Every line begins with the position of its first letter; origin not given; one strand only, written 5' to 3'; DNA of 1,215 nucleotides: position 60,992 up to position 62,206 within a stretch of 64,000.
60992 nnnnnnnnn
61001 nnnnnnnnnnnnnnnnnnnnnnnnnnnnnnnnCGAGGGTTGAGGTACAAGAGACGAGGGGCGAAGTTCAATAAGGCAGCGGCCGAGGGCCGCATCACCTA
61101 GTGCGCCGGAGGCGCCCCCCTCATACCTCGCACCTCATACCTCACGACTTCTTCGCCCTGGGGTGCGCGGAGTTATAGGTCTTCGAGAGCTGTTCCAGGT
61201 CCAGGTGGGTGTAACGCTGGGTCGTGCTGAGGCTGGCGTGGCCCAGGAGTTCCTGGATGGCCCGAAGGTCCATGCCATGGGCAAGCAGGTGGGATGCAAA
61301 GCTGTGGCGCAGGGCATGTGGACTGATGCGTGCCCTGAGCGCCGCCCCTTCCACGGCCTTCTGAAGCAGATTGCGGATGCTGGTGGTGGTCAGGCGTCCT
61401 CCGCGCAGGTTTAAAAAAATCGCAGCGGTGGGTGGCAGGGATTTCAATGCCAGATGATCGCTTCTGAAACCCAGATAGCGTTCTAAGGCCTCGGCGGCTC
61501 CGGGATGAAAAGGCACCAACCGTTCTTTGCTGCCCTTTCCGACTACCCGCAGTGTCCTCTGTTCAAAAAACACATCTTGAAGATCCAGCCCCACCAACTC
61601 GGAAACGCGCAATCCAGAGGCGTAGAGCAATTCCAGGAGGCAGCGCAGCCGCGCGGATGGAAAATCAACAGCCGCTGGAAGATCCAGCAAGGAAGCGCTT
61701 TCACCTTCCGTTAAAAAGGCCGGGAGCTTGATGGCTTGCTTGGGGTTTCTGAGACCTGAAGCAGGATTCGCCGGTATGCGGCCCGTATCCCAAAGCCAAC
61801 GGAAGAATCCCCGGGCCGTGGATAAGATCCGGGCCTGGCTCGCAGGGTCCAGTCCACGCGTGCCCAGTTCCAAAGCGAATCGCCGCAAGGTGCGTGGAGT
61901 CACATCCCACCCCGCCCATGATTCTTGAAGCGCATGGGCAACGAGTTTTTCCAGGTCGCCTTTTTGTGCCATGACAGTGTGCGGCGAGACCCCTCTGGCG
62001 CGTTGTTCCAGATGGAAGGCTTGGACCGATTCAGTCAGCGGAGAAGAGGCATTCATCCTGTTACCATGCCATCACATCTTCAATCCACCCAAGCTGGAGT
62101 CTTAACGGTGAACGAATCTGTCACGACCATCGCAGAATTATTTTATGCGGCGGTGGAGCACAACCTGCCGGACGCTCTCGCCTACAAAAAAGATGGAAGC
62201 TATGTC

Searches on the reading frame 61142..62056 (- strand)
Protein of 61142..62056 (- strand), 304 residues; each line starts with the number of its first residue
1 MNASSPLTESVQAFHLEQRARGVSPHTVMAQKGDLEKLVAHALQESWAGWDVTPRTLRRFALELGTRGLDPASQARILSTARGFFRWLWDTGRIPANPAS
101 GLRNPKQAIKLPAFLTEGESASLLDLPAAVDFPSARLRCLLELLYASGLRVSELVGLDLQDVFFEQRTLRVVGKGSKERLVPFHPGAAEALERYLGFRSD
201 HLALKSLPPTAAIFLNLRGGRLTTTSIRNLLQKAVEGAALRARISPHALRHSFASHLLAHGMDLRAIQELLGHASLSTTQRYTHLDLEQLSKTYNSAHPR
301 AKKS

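Call 24: search_protein_families(library=pfam, proteins=[window:61142-62056:-], max_evalue=0.001)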
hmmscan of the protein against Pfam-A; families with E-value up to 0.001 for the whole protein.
window:61142-62056:- (304 aa): 2 families
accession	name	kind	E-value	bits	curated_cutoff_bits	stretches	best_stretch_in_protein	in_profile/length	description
PF00589.27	Phage_integrase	-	1.5e-45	155.5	27.1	1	114-286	2-169/172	Phage integrase family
PF02899.23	Phage_int_SAM_1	-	1.1e-12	48.5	22.3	1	19-89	10-80/83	Phage integrase, N-terminal SAM-like domain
